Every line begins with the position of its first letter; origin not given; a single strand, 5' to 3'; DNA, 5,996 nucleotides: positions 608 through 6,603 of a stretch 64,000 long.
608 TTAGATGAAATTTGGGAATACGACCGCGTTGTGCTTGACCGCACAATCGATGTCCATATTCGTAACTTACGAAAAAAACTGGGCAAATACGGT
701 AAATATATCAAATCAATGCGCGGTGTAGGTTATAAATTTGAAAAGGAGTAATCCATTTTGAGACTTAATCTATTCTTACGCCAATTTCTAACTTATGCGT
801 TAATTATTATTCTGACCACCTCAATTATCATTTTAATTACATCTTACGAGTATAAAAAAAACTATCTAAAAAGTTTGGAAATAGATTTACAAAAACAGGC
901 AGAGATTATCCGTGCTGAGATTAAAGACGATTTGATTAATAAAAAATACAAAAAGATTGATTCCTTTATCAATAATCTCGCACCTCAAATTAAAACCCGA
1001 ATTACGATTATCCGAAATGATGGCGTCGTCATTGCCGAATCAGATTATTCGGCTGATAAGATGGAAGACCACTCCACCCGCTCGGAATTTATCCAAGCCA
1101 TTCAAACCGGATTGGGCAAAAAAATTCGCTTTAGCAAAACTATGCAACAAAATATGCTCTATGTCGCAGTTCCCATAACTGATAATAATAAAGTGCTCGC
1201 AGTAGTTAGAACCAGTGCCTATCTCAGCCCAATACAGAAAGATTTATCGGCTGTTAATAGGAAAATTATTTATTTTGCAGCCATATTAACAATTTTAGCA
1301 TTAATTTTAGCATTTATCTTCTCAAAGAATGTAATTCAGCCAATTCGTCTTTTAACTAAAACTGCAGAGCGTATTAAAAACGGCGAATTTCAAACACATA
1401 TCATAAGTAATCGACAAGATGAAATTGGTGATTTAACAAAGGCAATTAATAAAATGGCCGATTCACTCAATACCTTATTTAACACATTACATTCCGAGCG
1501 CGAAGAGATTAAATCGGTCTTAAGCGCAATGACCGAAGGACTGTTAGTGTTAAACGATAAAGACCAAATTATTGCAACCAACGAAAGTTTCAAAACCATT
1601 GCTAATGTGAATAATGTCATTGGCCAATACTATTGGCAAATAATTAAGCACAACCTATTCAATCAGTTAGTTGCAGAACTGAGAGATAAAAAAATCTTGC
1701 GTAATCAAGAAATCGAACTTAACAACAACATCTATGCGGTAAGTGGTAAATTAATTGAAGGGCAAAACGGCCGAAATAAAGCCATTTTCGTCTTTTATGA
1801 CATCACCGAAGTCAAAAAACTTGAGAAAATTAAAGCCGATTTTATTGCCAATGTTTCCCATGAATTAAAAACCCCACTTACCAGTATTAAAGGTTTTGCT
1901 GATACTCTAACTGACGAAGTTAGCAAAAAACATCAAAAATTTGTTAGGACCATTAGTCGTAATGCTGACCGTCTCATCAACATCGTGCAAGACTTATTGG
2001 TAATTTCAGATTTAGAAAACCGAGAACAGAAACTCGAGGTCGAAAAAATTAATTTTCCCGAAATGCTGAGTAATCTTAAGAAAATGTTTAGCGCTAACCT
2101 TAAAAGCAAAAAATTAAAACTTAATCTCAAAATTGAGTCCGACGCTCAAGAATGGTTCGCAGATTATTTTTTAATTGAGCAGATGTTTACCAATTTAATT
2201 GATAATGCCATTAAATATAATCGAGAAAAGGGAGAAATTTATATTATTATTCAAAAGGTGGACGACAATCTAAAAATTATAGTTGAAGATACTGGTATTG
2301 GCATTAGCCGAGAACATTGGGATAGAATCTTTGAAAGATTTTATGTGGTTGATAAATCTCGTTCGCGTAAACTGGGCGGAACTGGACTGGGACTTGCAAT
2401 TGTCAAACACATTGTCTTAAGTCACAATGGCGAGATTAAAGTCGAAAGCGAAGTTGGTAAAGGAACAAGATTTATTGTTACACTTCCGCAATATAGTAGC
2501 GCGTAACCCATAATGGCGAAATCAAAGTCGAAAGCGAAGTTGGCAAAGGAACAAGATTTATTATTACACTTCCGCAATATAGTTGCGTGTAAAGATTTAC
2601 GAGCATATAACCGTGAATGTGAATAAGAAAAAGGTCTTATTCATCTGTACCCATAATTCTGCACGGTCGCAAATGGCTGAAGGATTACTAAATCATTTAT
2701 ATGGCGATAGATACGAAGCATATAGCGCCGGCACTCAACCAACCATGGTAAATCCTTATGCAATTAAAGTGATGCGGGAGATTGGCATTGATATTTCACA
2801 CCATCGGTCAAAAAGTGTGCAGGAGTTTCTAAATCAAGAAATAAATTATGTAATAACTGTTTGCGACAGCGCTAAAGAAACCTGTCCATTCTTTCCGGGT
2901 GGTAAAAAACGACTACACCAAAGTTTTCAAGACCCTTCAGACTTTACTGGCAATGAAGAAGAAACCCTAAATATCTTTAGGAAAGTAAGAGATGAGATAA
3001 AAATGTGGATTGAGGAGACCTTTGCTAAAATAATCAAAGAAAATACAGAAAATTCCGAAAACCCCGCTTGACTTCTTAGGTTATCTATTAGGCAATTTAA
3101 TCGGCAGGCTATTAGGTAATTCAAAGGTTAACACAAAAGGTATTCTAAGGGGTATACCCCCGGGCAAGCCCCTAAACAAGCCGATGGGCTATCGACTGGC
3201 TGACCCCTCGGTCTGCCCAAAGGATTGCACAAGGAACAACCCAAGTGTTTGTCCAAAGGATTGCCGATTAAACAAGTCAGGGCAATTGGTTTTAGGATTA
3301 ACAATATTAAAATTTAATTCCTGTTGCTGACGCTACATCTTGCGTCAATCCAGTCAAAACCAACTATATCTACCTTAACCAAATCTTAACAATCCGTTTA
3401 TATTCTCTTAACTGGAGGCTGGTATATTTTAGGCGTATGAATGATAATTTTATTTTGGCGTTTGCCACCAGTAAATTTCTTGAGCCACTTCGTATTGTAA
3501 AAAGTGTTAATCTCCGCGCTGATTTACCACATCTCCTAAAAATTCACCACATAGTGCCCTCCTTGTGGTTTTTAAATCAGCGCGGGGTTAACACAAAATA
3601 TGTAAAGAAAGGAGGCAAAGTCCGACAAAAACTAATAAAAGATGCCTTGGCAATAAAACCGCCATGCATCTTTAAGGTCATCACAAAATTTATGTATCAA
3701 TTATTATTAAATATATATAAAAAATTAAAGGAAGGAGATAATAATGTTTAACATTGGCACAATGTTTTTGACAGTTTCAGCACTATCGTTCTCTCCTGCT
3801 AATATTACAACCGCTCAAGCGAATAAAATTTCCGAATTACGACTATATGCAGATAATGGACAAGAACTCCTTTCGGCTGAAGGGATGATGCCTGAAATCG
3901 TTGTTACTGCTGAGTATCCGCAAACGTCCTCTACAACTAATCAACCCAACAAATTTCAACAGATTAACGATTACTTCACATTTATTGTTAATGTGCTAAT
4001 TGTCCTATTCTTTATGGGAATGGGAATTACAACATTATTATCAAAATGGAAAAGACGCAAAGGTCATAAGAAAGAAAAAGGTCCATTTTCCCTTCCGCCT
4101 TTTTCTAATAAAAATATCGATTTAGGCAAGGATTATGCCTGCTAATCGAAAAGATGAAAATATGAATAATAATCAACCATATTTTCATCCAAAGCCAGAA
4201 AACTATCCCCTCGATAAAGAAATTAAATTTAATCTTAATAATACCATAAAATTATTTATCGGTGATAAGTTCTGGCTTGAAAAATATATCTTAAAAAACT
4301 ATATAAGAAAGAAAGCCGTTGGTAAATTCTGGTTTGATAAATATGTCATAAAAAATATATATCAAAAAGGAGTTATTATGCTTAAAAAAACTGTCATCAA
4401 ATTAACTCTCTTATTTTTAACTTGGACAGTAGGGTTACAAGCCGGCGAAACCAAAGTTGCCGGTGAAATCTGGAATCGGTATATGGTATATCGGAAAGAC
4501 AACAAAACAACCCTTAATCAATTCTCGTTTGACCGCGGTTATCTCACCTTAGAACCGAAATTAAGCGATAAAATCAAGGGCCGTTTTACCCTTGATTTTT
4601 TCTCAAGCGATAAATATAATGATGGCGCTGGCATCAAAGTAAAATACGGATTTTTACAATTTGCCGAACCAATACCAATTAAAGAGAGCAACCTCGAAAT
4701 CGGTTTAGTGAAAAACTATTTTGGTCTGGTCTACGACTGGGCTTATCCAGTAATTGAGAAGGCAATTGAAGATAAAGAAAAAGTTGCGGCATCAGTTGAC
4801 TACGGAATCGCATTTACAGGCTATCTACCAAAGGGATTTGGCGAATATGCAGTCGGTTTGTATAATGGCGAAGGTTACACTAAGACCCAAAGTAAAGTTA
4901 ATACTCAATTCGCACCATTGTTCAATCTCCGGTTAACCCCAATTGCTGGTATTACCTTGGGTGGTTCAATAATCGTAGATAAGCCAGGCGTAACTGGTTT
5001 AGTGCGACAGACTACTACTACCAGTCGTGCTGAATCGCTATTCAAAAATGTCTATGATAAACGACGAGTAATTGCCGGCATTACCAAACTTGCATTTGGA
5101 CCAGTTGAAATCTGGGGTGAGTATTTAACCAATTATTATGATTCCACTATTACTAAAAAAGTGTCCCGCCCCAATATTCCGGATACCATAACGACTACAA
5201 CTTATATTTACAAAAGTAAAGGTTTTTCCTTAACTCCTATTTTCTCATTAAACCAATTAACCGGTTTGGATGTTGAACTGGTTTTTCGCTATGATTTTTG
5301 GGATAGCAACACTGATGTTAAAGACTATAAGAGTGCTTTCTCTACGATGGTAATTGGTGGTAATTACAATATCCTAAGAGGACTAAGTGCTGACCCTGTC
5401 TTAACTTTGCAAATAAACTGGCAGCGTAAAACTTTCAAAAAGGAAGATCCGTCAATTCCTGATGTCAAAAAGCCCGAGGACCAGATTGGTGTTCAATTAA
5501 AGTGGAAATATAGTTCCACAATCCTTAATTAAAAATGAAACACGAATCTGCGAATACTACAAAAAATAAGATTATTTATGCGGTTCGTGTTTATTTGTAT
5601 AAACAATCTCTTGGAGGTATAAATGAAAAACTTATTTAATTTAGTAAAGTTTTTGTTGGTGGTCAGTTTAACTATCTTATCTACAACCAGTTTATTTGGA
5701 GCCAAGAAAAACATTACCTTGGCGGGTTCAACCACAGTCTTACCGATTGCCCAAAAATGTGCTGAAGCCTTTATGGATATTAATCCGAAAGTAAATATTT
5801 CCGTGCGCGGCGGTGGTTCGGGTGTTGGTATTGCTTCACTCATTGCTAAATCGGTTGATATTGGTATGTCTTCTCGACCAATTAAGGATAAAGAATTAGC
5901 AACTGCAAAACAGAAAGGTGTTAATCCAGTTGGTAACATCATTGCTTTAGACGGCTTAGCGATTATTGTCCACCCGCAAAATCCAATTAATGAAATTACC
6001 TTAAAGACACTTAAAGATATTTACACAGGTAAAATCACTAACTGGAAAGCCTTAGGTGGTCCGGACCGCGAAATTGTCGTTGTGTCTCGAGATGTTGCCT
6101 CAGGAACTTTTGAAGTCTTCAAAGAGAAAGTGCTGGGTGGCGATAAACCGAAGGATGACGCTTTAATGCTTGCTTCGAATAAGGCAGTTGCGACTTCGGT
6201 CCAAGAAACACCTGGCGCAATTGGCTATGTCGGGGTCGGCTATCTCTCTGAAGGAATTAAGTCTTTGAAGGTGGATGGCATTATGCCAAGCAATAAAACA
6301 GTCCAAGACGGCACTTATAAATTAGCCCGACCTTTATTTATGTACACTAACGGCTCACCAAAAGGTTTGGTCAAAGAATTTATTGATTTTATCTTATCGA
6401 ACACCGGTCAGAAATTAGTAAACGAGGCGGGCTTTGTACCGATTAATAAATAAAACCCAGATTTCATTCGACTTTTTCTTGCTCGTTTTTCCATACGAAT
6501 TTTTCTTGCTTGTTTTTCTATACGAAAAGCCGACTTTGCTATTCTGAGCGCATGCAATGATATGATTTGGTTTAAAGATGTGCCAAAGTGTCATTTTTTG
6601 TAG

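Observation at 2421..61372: Recurrent junction-spanning short tandem duplications at gene 3' and 5' ends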

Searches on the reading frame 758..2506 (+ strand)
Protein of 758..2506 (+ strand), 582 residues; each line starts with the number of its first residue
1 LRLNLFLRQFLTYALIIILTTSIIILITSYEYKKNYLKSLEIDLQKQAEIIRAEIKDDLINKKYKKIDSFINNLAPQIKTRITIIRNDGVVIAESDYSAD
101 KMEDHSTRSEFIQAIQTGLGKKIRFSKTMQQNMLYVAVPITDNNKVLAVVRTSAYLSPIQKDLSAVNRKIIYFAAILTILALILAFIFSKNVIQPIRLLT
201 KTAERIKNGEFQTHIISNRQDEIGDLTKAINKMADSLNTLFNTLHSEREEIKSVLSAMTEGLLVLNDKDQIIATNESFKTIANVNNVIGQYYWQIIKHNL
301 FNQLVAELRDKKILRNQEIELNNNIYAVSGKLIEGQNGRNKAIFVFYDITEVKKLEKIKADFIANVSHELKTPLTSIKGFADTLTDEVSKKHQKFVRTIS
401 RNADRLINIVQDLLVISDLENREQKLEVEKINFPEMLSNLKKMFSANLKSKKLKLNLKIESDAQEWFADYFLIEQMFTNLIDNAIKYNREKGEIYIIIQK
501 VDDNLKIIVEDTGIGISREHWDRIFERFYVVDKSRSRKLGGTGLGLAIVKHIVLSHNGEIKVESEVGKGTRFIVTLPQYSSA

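Call 36: search_protein_families(library=pfam, proteins=[window:758-2506:+])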
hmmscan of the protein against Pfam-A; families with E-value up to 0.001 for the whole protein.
window:758-2506:+ (582 aa): 7 families
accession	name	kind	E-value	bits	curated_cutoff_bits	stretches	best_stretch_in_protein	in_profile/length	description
PF02518.31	HATPase_c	-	6.9e-32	110.6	26.4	1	472-578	5-109/111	Histidine kinase-, DNA gyrase B-, and HSP90-like ATPase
PF00512.31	HisKA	-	1.9e-19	69.9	26.9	1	359-421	2-65/66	His Kinase A (phospho-acceptor) domain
PF00672.30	HAMP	-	1.3e-12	48.2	25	1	188-238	2-52/53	HAMP domain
PF16736.11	sCache_like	-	7.4e-08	33.2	27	1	35-147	2-109/117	Single Cache-like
PF13589.12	HATPase_c_3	-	0.00015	22.3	25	1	475-547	5-78/137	Histidine kinase-, DNA gyrase B-, and HSP90-like ATPase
PF23846.1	Cache_WalK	-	0.00019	22.2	27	1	67-153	2-91/92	WalK sensor protein kinase Chache domain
PF13426.13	PAS_9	-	0.00021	22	27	1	260-351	2-103/103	PAS domain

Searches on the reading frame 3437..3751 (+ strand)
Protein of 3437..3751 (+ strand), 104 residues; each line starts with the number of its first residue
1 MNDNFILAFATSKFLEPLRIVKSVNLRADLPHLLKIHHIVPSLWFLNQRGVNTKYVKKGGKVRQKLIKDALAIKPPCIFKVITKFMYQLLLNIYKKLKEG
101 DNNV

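Call 66: search_protein_families(library=pfam, proteins=[window:3437-3751:+], max_evalue=0.00001)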
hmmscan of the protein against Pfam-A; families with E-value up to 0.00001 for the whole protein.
window:3437-3751:+ (104 aa): 0 families

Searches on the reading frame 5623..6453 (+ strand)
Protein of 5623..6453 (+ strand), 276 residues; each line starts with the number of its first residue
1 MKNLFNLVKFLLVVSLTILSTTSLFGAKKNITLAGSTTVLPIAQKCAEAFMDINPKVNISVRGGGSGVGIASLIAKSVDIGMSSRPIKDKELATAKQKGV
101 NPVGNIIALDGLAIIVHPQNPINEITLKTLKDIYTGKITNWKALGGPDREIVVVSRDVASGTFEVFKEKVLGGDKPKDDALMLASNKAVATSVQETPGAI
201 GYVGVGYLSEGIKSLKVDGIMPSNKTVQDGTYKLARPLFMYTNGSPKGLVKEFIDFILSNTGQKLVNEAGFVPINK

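Call 37: search_protein_families(library=pfam, proteins=[window:5623-6453:+])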
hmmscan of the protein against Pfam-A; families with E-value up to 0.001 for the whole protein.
window:5623-6453:+ (276 aa): 5 families
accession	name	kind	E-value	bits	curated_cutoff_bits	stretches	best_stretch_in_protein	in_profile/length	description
PF12849.12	PBP_like_2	-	6.9e-53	180.6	27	1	28-260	9-266/267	PBP superfamily domain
PF13531.11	SBP_bac_11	-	1.5e-11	44.9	25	1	31-271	1-226/227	Bacterial extracellular solute-binding protein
PF12727.12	PBP_like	-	1.1e-10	41.5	27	1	48-212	2-158/193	PBP superfamily domain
PF01547.30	SBP_bac_1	-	2.6e-07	31.4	26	1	42-264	9-307/307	Bacterial extracellular solute-binding protein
PF13343.11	SBP_bac_6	-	0.00064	19.7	24.6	1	234-274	179-219/245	Bacterial extracellular solute-binding protein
